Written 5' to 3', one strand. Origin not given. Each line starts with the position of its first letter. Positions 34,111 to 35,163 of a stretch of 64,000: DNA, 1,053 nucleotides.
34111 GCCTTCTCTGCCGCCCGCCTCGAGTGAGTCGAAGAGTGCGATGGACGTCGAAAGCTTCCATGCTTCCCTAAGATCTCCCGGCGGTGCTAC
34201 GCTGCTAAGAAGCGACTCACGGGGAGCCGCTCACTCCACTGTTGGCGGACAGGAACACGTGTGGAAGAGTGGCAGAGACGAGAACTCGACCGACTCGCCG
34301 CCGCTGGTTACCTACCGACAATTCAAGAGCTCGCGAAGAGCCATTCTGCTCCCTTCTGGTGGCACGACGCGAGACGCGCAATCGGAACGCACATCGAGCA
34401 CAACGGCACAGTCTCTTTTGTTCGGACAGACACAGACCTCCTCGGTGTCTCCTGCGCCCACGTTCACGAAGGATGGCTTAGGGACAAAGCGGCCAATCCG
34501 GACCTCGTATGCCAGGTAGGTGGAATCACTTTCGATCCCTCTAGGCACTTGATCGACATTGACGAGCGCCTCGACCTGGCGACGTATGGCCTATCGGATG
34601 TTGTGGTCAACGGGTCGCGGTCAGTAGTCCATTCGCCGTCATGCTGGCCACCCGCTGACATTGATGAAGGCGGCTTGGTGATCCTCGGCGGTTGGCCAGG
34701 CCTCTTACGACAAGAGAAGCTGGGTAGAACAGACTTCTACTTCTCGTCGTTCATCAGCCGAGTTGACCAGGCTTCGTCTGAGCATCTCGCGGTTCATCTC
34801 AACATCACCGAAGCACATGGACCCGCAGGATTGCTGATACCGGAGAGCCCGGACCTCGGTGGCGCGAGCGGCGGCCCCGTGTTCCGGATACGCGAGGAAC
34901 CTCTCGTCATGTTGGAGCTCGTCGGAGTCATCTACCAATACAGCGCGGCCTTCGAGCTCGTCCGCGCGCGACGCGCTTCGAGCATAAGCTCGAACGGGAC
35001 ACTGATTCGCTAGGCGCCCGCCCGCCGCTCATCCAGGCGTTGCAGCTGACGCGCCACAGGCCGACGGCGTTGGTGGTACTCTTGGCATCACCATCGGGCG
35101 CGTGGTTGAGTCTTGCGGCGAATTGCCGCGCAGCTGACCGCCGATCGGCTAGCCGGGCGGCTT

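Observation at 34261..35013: Island gene 2: stand-alone cytoplasmic trypsin-like protease with complete catalytic triad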

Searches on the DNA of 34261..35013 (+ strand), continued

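Call 64: search_with_rna_model(model_id=R1, sources=[L031, L032, L033], filters=off, max_evalue=1, show_alignments=3)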
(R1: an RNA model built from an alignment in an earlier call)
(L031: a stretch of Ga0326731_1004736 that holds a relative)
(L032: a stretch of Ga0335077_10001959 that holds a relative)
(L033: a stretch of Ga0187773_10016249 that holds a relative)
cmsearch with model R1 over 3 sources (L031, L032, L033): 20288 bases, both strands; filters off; matches with E-value up to 1: 22.
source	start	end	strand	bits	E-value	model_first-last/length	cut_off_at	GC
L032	12064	12100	+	19.4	0.0045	1-132/132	no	0.78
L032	7071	7110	-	15.3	0.043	1-132/132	no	0.85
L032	656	762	+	13.5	0.11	1-132/132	no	0.68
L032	9255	9282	-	13.5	0.11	1-132/132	no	0.61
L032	8561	8582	+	13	0.15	1-132/132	no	0.82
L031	1164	1198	-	13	0.15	1-132/132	no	0.83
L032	6957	7015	-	12.9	0.16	23-108/132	no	0.81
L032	7754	7833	-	11.5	0.34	27-105/132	no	0.74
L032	11761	11826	-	11.3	0.38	1-132/132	no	0.73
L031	1678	1715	+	11.3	0.39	1-132/132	no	0.79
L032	6870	6938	+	10.9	0.48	1-132/132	no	0.75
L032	10576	10649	-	10.7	0.53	1-132/132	no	0.72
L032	3615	3667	+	10.6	0.56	1-132/132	no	0.75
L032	7176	7277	-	10.6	0.57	1-132/132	no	0.79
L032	8484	8559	+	10.4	0.62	1-132/132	no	0.76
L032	7393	7461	-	10.4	0.64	1-132/132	no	0.75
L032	5449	5503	+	10.3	0.65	1-132/132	no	0.78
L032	7312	7370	-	10.3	0.68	1-132/132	no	0.76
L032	9060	9099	-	10.2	0.71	1-132/132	no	0.75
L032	2740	2812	+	10.2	0.72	1-132/132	no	0.74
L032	10016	10082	-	9.8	0.89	1-132/132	no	0.72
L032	1772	1838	-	9.7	0.9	1-132/132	no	0.73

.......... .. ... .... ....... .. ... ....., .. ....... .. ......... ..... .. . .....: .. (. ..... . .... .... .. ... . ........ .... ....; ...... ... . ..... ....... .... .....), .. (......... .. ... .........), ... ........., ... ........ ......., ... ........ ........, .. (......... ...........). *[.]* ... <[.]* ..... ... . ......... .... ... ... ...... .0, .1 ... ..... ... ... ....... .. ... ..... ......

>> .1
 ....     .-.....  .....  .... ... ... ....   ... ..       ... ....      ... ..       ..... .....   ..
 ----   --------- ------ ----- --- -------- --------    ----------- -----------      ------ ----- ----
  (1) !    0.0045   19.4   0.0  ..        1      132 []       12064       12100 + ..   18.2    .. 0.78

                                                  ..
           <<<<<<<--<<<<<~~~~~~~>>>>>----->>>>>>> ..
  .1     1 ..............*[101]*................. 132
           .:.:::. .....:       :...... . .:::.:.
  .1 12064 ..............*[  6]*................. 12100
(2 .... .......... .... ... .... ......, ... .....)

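Call 74: search_with_rna_model(model_id=R1, sources=[L112, L113, L114, L115, L116, L117, L006], filters=off, max_evalue=0.05, show_alignments=6)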
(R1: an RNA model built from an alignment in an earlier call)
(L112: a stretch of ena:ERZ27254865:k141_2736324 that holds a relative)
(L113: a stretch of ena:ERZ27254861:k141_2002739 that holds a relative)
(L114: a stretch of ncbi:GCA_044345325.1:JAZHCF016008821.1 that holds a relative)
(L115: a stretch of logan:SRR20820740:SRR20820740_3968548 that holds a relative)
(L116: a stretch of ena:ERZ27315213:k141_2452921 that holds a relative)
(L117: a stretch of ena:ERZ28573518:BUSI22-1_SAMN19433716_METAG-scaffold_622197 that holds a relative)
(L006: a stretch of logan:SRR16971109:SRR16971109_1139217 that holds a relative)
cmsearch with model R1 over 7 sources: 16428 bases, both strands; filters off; matches with E-value up to 0.05: 0.
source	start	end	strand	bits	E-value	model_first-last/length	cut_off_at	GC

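Call 86: search_with_rna_model(model_id=R1, sources=[L118], filters=off, max_evalue=0.1, show_alignments=3)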
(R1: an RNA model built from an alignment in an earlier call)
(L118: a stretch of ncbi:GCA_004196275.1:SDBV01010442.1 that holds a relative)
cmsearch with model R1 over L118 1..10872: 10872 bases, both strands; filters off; matches with E-value up to 0.1: 2.
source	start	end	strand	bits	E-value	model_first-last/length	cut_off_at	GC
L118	2020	2079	-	14.3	0.039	1-132/132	no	0.63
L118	5853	5983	+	13.4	0.066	1-132/132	no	0.61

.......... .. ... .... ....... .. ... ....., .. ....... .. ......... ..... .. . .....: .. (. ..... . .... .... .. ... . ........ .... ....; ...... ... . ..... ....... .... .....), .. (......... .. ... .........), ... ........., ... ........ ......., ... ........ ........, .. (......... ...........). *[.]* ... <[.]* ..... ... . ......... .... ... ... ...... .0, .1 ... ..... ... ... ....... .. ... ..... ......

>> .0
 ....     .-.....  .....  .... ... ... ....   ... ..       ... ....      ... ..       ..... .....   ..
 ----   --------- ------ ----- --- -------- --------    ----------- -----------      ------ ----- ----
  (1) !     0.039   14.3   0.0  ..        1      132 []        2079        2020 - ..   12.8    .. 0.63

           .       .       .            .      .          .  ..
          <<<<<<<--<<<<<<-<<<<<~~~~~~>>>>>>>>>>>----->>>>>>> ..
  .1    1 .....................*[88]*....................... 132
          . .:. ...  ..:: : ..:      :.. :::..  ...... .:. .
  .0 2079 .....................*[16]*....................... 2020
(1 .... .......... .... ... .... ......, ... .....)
